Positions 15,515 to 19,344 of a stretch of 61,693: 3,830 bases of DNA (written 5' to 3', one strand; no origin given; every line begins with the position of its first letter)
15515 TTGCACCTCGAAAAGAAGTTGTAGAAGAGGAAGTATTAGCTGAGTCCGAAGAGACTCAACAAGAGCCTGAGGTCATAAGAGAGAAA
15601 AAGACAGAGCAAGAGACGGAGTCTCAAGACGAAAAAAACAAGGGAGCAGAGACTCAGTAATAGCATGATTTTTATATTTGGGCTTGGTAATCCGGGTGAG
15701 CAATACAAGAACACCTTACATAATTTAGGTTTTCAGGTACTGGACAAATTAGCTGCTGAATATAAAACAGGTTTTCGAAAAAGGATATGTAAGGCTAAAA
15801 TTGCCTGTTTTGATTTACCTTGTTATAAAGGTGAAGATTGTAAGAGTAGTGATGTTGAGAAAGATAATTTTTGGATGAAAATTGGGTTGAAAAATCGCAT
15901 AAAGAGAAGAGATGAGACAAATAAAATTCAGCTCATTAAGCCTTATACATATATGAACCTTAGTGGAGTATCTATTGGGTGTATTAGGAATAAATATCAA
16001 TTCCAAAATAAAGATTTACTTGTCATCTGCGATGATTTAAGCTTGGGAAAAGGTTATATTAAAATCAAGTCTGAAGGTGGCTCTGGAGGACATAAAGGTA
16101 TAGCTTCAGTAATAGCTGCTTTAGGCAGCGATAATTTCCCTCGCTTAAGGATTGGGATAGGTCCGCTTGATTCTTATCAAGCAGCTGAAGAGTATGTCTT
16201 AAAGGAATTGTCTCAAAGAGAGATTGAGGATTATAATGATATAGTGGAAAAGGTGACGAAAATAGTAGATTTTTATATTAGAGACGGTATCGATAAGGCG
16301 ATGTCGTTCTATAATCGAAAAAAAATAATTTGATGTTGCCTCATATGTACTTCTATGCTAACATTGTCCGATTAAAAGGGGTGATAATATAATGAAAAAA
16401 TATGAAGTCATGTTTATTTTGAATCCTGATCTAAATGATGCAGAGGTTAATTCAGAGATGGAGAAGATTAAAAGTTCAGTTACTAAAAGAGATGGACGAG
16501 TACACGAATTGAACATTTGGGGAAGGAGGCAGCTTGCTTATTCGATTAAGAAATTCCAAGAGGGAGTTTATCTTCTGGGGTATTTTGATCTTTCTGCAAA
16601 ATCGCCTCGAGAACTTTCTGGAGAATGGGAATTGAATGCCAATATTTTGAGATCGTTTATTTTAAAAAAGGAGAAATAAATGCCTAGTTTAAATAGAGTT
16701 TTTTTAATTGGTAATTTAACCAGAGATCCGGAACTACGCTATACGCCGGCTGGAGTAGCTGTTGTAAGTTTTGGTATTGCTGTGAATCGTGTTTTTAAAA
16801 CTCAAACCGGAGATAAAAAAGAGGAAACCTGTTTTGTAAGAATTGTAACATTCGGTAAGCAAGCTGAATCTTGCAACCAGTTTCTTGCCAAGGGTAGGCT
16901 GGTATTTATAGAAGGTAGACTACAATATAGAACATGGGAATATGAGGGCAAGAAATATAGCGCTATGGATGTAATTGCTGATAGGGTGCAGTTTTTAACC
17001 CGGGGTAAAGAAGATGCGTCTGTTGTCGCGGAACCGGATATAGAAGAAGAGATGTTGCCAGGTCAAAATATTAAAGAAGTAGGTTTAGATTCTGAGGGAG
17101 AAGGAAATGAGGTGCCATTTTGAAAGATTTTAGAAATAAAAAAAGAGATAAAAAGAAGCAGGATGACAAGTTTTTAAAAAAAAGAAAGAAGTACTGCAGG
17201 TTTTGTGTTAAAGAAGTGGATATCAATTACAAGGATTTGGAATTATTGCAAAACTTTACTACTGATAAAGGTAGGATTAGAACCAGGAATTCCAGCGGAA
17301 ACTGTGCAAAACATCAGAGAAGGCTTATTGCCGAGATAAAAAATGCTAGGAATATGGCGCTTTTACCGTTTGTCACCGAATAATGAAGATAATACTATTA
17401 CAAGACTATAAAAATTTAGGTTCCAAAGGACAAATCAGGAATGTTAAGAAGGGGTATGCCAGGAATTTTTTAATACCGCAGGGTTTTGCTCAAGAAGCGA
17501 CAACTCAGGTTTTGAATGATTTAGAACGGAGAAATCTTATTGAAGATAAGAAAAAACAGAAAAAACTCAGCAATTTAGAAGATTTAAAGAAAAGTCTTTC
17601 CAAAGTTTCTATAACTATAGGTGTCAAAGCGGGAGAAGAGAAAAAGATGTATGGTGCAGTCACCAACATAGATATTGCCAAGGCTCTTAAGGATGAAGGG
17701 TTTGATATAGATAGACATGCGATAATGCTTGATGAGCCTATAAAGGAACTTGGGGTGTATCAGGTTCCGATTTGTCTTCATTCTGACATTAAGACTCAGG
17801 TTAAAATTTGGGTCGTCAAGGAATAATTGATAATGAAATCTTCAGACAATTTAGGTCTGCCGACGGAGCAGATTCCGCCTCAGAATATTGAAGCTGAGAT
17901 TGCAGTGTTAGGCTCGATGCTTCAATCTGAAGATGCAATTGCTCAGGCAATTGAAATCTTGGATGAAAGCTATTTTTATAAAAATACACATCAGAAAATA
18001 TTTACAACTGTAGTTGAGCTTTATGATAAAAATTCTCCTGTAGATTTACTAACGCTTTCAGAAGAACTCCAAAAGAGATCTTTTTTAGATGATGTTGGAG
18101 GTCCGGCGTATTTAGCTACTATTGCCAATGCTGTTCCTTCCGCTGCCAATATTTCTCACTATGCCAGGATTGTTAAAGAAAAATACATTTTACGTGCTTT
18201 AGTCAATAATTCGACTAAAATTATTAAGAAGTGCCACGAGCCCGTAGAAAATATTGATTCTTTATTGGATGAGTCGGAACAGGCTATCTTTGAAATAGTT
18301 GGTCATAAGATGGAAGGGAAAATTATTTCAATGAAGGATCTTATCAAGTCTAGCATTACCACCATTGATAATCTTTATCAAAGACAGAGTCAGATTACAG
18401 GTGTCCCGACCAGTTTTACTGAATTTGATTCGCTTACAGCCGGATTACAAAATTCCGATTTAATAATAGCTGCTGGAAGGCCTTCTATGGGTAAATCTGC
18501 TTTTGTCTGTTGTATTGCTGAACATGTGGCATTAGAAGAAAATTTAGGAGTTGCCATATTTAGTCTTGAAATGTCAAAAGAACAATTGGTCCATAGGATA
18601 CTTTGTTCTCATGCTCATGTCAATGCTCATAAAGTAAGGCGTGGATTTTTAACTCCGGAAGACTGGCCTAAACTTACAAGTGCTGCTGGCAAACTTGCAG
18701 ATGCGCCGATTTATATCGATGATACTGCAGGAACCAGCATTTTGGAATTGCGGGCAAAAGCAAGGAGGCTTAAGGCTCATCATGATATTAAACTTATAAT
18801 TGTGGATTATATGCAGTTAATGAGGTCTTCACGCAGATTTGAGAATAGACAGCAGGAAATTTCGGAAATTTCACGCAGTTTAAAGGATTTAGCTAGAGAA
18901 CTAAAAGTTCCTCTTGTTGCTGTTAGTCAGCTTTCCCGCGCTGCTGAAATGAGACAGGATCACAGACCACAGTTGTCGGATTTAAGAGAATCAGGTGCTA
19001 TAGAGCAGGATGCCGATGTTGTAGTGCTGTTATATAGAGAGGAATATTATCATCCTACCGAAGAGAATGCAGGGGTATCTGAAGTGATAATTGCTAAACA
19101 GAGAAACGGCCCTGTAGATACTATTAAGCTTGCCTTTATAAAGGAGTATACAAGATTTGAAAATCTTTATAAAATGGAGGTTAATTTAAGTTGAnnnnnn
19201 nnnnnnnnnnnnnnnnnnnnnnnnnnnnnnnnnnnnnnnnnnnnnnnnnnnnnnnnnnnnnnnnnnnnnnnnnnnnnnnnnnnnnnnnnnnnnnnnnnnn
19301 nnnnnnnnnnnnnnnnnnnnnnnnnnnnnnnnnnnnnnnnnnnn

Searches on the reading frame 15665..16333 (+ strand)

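Call 52: search_protein_families(library=pfam, proteins=[window:15665-16333:+], max_evalue=0.00001)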
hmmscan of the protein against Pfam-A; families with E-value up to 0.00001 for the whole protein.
window:15665-16333:+ (222 aa): 1 family
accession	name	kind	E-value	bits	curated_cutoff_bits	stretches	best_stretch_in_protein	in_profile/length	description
PF01195.25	Pept_tRNA_hydro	-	3e-51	174.3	27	1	4-217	2-183/183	Peptidyl-tRNA hydrolase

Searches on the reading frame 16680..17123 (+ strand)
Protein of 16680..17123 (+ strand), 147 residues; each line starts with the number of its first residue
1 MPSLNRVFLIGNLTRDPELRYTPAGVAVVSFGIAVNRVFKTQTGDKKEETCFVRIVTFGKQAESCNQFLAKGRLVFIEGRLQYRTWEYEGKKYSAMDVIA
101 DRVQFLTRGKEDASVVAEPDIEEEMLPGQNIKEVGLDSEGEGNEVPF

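Call 52: search_protein_families(library=pfam, proteins=[window:16680-17123:+], max_evalue=0.00001)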
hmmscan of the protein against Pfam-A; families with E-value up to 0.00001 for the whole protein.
window:16680-17123:+ (147 aa): 2 families
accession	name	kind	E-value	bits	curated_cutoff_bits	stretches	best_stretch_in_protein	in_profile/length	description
PF00436.31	SSB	-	9.7e-35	119.2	26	1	4-106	1-104/104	Single-strand binding protein family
PF22657.2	SSB_1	-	3.1e-07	30.9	27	1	5-82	1-76/91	Another single-strand binding protein family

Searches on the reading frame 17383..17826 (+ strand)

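Call 53: search_protein_families(library=pfam, proteins=[window:17383-17826:+], max_evalue=0.000001)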
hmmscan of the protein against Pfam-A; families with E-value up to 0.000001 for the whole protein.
window:17383-17826:+ (147 aa): 2 families
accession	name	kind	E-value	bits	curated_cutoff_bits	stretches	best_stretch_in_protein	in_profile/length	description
PF03948.19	Ribosomal_L9_C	-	1.8e-26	92.8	23.2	1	65-145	3-85/86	Ribosomal protein L9, C-terminal domain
PF01281.25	Ribosomal_L9_N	-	9.7e-22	76.7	20.7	1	1-46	1-46/47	Ribosomal protein L9, N-terminal domain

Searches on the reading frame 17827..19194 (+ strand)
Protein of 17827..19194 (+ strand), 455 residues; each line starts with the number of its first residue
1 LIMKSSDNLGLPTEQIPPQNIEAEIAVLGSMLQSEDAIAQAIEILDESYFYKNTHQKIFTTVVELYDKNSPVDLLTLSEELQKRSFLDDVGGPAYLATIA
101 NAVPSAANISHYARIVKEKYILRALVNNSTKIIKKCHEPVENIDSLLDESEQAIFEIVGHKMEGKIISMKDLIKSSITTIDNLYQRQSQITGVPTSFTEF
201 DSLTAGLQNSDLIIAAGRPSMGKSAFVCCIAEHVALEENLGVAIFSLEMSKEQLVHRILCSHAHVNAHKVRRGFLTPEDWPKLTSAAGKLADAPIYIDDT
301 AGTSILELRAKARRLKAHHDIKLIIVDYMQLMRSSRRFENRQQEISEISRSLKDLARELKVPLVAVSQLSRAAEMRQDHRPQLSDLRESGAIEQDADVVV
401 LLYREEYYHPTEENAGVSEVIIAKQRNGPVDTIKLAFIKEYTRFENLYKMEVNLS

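Call 53: search_protein_families(library=pfam, proteins=[window:17827-19194:+], max_evalue=0.000001)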
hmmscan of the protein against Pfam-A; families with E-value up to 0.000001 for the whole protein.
window:17827-19194:+ (455 aa): 3 families
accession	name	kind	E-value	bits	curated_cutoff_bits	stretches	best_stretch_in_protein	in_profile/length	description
PF03796.21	DnaB_C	-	5.8e-111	370.4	27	1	192-446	1-255/255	DnaB-like helicase C terminal domain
PF00772.26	DnaB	-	1.9e-35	121.4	23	1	17-118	2-103/103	DnaB-like helicase N terminal domain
PF13481.12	AAA_25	-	4.2e-14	53.1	27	1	190-371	12-192/195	AAA domain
